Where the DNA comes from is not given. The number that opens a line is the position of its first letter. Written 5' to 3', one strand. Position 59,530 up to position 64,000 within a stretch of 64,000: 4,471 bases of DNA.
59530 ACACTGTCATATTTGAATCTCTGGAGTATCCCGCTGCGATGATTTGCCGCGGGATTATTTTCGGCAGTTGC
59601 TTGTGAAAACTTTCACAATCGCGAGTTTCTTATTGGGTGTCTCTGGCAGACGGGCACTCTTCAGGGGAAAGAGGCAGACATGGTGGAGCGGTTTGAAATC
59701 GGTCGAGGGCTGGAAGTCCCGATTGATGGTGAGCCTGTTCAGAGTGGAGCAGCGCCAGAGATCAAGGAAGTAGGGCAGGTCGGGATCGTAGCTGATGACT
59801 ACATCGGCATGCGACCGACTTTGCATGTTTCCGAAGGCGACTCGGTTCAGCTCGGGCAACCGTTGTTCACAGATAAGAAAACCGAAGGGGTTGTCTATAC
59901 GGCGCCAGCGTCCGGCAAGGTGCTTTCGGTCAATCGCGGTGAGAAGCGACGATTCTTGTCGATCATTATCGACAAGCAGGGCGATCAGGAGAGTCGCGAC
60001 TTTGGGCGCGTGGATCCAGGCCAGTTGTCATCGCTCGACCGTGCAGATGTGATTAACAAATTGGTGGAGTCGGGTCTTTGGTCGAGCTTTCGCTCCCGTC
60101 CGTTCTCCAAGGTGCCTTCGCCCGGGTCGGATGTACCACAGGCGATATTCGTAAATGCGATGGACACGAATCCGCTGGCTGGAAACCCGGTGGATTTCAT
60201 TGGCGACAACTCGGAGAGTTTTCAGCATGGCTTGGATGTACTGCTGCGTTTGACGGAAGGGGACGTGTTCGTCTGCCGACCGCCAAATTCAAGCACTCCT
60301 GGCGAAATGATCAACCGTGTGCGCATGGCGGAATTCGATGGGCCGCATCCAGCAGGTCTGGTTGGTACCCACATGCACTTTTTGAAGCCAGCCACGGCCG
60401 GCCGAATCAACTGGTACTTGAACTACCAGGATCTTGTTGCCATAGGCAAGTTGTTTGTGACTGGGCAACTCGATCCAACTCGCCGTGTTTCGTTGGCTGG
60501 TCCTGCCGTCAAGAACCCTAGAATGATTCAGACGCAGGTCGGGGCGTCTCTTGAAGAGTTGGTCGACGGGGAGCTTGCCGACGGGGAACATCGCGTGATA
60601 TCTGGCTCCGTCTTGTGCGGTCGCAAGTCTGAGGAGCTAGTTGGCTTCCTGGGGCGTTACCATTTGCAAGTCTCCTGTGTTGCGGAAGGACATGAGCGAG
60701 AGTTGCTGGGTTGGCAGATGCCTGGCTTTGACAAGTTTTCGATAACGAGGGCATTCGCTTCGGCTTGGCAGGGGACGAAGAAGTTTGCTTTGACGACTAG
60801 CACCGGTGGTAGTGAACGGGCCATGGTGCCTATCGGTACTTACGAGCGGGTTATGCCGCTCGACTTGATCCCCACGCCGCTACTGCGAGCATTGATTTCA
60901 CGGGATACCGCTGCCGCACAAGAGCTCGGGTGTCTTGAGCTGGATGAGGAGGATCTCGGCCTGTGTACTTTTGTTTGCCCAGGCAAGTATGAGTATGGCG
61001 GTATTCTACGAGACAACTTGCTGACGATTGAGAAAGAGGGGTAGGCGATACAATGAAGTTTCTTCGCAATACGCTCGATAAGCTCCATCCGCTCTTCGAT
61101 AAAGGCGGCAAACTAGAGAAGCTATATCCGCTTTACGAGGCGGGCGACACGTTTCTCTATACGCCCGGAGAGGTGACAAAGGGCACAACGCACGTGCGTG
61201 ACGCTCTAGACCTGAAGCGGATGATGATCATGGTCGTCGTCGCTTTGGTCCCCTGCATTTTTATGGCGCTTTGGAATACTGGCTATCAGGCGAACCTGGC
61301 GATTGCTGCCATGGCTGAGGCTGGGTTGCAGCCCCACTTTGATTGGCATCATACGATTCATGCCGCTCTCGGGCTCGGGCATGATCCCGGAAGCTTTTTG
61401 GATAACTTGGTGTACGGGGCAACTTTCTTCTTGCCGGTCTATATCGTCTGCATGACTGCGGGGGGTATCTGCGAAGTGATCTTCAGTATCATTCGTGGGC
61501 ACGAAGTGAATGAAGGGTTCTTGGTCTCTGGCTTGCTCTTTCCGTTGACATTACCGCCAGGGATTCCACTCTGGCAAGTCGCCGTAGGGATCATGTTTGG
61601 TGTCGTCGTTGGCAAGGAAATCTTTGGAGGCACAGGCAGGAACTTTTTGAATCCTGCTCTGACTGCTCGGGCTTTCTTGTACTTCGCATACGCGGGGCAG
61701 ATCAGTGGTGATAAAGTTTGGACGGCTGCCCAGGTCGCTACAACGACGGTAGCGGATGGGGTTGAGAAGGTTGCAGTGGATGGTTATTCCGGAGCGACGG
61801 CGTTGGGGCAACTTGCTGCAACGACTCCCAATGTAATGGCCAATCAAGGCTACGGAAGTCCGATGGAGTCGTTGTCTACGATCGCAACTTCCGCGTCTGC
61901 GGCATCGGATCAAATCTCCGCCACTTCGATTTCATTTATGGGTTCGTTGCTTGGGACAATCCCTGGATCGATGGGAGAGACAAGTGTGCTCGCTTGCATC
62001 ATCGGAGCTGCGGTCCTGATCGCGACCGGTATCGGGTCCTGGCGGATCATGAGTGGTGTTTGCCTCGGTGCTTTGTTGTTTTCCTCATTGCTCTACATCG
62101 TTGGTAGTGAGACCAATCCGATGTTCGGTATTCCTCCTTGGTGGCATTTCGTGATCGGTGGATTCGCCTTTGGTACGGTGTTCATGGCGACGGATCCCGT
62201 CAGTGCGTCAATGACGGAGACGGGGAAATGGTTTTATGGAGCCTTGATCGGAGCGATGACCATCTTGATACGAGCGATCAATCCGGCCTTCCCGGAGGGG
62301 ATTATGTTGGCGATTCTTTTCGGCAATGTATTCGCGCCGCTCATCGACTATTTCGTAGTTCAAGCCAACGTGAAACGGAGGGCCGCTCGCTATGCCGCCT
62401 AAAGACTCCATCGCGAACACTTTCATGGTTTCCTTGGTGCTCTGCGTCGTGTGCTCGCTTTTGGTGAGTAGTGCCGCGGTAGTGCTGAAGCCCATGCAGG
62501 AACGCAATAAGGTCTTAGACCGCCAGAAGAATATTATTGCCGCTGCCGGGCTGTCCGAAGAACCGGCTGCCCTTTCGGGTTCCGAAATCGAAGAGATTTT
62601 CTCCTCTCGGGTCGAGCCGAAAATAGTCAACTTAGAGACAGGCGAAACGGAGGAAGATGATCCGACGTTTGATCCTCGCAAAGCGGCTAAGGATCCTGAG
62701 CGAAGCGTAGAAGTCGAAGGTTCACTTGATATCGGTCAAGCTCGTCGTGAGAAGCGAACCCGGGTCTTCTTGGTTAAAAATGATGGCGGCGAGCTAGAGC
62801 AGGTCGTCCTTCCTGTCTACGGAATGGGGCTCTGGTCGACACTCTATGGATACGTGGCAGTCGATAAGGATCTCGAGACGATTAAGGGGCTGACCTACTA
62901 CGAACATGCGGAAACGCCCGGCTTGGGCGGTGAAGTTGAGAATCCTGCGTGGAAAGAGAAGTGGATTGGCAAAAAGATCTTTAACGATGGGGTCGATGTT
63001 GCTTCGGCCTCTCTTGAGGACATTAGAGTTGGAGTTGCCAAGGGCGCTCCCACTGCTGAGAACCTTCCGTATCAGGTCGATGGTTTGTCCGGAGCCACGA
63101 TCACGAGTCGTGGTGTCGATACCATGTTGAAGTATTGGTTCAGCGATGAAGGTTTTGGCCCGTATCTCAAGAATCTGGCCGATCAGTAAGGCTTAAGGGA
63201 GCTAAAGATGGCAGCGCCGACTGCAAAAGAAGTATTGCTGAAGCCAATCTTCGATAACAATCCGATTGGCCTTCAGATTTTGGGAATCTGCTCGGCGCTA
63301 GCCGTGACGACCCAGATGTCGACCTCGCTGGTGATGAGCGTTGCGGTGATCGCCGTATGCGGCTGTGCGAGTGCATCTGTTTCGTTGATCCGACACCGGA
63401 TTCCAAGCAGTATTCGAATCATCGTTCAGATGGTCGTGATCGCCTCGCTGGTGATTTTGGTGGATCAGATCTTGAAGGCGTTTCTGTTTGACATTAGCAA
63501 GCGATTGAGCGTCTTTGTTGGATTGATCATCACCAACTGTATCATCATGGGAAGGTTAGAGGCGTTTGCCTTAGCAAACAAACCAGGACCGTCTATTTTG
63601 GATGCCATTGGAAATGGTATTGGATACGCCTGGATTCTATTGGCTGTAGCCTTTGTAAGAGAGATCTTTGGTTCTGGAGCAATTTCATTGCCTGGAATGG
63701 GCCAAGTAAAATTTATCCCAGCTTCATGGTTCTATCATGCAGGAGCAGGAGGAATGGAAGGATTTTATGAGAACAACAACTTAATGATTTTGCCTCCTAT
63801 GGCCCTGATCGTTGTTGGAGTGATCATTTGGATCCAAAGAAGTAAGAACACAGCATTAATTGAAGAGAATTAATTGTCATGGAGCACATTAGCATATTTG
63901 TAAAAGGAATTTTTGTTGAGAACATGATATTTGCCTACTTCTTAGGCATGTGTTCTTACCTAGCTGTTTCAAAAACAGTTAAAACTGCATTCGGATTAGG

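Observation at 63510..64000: In-frame switch to AT-rich, Bacteroidota-like sequence in the middle of nqrD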

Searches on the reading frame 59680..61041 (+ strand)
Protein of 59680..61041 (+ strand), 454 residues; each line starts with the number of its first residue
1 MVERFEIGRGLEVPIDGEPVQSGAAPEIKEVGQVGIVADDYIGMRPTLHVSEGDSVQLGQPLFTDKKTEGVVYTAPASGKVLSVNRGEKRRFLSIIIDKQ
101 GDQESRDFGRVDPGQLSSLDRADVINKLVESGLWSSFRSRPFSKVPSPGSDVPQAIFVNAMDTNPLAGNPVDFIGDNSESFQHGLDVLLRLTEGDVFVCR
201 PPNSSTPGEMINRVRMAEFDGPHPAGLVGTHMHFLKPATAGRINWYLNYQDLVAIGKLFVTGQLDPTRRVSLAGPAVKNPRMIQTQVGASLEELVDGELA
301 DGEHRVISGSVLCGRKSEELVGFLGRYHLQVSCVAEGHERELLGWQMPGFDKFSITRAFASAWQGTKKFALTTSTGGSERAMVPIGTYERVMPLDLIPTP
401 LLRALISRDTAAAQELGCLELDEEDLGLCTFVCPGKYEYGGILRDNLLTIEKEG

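Call 24: search_protein_families(library=pfam, proteins=[window:59680-61041:+])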
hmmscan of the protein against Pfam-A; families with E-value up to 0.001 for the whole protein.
window:59680-61041:+ (454 aa): 3 families
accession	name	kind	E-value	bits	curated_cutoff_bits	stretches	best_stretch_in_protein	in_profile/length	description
PF24836.1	NQRA_2nd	-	2.2e-51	174.3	25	1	119-264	1-145/145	NqrA second alpha/beta domain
PF05896.17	NQRA_N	-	7.7e-31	106.6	25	1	6-99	2-93/94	NqrA N-terminal barrel-sandwich hybrid domain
PF11973.14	NQRA_SLBB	-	1.6e-19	70.6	27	1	270-318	2-50/51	NQRA C-terminal domain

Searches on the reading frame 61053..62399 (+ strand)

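Call 24: search_protein_families(library=pfam, proteins=[window:61053-62399:+])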
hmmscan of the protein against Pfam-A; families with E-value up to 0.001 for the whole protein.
window:61053-62399:+ (449 aa): 1 family
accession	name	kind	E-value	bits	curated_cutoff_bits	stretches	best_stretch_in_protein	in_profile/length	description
PF03116.20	NQR2_RnfD_RnfE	-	6.4e-96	321.7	27.7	1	42-440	2-295/296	NQR2, RnfD, RnfE family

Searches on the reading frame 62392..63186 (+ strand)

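Call 24: search_protein_families(library=pfam, proteins=[window:62392-63186:+])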
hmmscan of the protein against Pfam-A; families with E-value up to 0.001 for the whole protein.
window:62392-63186:+ (265 aa): 1 family
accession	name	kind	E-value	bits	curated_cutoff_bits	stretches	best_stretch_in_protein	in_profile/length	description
PF04205.19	FMN_bind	-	7e-18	65.5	22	1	146-249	1-75/77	FMN-binding domain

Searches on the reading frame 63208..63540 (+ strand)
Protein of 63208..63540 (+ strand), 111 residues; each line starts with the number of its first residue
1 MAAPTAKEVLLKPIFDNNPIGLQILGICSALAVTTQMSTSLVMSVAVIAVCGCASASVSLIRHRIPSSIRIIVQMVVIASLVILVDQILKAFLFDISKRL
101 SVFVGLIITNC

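Call 11: find_related_loci(query=window:63208-63540:+, collection=genome_contigs, flank=3000)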
Query window:63208-63540:+ (111 aa) in genome_contigs; peptide patterns used: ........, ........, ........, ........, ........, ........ (x = any residue, [..] = any of these).
566 stretches matched a pattern (row limit reached: there are more); 452 encode a relative of the query (tblastn E <= 1e-3); the best 80 are kept; 80 distinct loci.
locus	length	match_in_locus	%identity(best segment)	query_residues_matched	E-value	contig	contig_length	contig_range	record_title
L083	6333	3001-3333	97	1-111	3e-66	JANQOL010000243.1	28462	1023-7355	MAG: Pirellulaceae bacterium isolate IP29b_bin.132 k99_2046366, whole genome shotgun sequence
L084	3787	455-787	96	1-111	7e-66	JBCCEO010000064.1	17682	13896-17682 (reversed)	MAG: Planctomycetota bacterium isolate P01_B01_bin.109 k141_2852420_length_17682_cov_8.0000, whole genome shotgun sequen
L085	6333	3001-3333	91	1-111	7e-62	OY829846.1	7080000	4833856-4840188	MAG: Aureliella sp. isolate e39ea203-26a8-405f-9782-9267d5c1de48 genome assembly, chromosome: 1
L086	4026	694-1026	90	1-111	6e-61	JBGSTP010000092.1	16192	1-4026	MAG: Pirellulaceae bacterium isolate JTS-AC41 k141_38821, whole genome shotgun sequence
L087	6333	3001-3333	89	1-111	5e-60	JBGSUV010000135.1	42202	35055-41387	MAG: Pirellulaceae bacterium isolate JTS-AC441 k141_899754, whole genome shotgun sequence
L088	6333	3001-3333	79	1-111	2e-55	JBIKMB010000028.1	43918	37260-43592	MAG: Pirellulaceae bacterium isolate ME2014-08-29_3300036719_group5_bin81 Rohwer_bin1640_scaffold_501_c1, whole genome s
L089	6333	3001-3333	78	1-111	3e-54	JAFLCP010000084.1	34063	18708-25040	MAG: Planctomycetota bacterium isolate UWPOB_PLANC4 gnl_X_PFEGOKAG_84, whole genome shotgun sequence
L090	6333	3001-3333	73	1-111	3e-50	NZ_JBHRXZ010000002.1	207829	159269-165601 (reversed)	Stutzerimonas tarimensis strain KCTC 42447 velvet_auto_83_2, whole genome shotgun sequence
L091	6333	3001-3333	74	1-111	6e-50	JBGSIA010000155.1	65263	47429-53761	MAG: Pirellulaceae bacterium isolate JTS-AC118 k141_4336797, whole genome shotgun sequence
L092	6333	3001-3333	76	1-111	1e-49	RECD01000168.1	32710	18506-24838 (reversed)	MAG: Planctomycetaceae bacterium isolate DLM2.Bin10 NODE_1381_length_32710_cov_32.8324, whole genome shotgun sequence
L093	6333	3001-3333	76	1-111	1e-49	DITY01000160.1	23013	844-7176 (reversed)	MAG TPA_asm: Planctomycetaceae bacterium UBA6172 UBA6172_contig_41106, whole genome shotgun sequence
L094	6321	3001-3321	75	5-111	4e-49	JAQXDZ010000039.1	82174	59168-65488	MAG: Mariniblastus sp. isolate cluster4_bin.8 k119_880405, whole genome shotgun sequence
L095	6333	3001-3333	72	1-111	2e-47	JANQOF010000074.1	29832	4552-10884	MAG: Pirellulales bacterium isolate IP29b_bin.126 k99_471647, whole genome shotgun sequence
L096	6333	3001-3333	72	1-111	1e-48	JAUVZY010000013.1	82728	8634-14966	MAG: Pseudomonadaceae bacterium isolate CSMAG_1280 CSMAG_1280_k141_1380211_length_82728_cov_38.9673, whole genome shotgu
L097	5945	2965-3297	72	1-111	9e-49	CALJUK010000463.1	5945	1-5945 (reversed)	MAG TPA_asm: uncultured Planctomycetaceae bacterium isolate SRR7515932_bin.45_CONCOCT_v1.1_MAG genome assembly, contig: 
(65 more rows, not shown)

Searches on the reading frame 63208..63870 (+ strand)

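Call 24: search_protein_families(library=pfam, proteins=[window:63208-63870:+])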
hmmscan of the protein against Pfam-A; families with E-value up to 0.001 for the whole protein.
window:63208-63870:+ (221 aa): 1 family
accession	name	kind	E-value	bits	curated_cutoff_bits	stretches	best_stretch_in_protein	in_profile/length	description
PF02508.19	Rnf-Nqr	-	1.3e-55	188.6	23.8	1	8-207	3-174/174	Rnf-Nqr subunit, membrane protein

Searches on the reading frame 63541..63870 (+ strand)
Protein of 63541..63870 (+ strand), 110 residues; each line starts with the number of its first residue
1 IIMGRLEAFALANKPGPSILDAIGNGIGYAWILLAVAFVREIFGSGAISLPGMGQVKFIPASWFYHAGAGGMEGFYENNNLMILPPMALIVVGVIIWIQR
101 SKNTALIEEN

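Call 10: find_related_loci(query=window:63541-63870:+, collection=genome_contigs, flank=3000)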
Query window:63541-63870:+ (110 aa) in genome_contigs; peptide patterns used: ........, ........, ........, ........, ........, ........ (x = any residue, [..] = any of these).
586 stretches matched a pattern (row limit reached: there are more); 481 encode a relative of the query (tblastn E <= 1e-3); the best 80 are kept; 80 distinct loci.
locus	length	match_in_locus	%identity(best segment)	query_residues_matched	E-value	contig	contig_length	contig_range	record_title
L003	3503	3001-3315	81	1-110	1e-57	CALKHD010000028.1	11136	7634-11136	MAG: uncultured Flavobacteriales bacterium isolate S4_Bin_Bin_227_1 genome assembly, contig: c_000001542520, whole genom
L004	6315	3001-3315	81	1-110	4e-57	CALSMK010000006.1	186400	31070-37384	MAG: uncultured Flavobacteriales bacterium isolate AF_MB16_1 genome assembly, contig: contig_35619_AF_MB16, whole genome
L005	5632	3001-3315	82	1-110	3e-57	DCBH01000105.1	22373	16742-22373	MAG TPA_asm: Flavobacteriales bacterium UBA1112 UBA1112_contig_10095, whole genome shotgun sequence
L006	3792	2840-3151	83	1-109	6e-57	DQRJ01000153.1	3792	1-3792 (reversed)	MAG TPA_asm: Flavobacteriales bacterium isolate SZUA-1298 k95_827906, whole genome shotgun sequence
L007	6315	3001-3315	81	1-110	1e-56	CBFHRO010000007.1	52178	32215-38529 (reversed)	MAG: uncultured Flavobacteriales bacterium isolate AGTU_72_bin_23_indstr genome assembly, contig: AGTU_72_bin_23_indstr_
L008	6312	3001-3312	81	1-109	2e-56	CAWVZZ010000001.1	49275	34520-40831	MAG TPA_asm: uncultured Flavobacteriales bacterium isolate ERR3589567_concoct_30 genome assembly, contig: ERZ7462743.281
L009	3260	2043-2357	81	1-110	1e-56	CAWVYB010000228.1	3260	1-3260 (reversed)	MAG TPA_asm: uncultured Flavobacteriales bacterium isolate ERR3589559_concoct_21 genome assembly, contig: ERZ7462186.309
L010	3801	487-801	81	1-110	2e-56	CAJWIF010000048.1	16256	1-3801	MAG TPA_asm: uncultured Flavobacteriales bacterium isolate ERR599009_bin.75_MetaBAT_v2.12.1_MAG genome assembly, contig:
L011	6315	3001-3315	81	1-110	2e-56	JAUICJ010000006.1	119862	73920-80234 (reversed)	MAG: Bacteroidia bacterium isolate 7_bin.27 NODE_320_length_119862_cov_1.449994, whole genome shotgun sequence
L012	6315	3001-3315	81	1-110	1e-56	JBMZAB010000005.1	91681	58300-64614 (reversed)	MAG: Flavobacteriales bacterium isolate ME_XS_2206_bin_58 ME_XS_2206_bin_58_4, whole genome shotgun sequence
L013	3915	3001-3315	82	1-110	1e-56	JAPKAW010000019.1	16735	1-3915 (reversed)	MAG: Flavobacteriales bacterium isolate ANT-22 NODE_1816_length_16735_cov_4.613849, whole genome shotgun sequence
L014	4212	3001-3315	82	1-110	1e-56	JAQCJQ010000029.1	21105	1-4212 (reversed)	MAG: Bacteroidetes bacterium isolate casp40-mb.41 NODE_5982_length_21105_cov_0.057460, whole genome shotgun sequence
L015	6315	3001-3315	80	1-110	1e-56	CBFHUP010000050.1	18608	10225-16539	MAG: uncultured Flavobacteriales bacterium isolate Co_bin_389_indstr genome assembly, contig: Co_bin_389_indstr_c50, who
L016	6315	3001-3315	81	1-110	1e-56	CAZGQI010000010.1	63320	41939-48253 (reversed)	MAG TPA_asm: uncultured Comamonadaceae bacterium isolate binchicken_co293_283 genome assembly, contig: NODE_441_length_6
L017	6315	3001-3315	80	1-110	3e-56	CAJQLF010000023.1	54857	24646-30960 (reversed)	MAG: uncultured Flavobacteriales bacterium isolate 0.2_20180517_Bin_MAXBIN_033_sub_1 genome assembly, contig: c_00000000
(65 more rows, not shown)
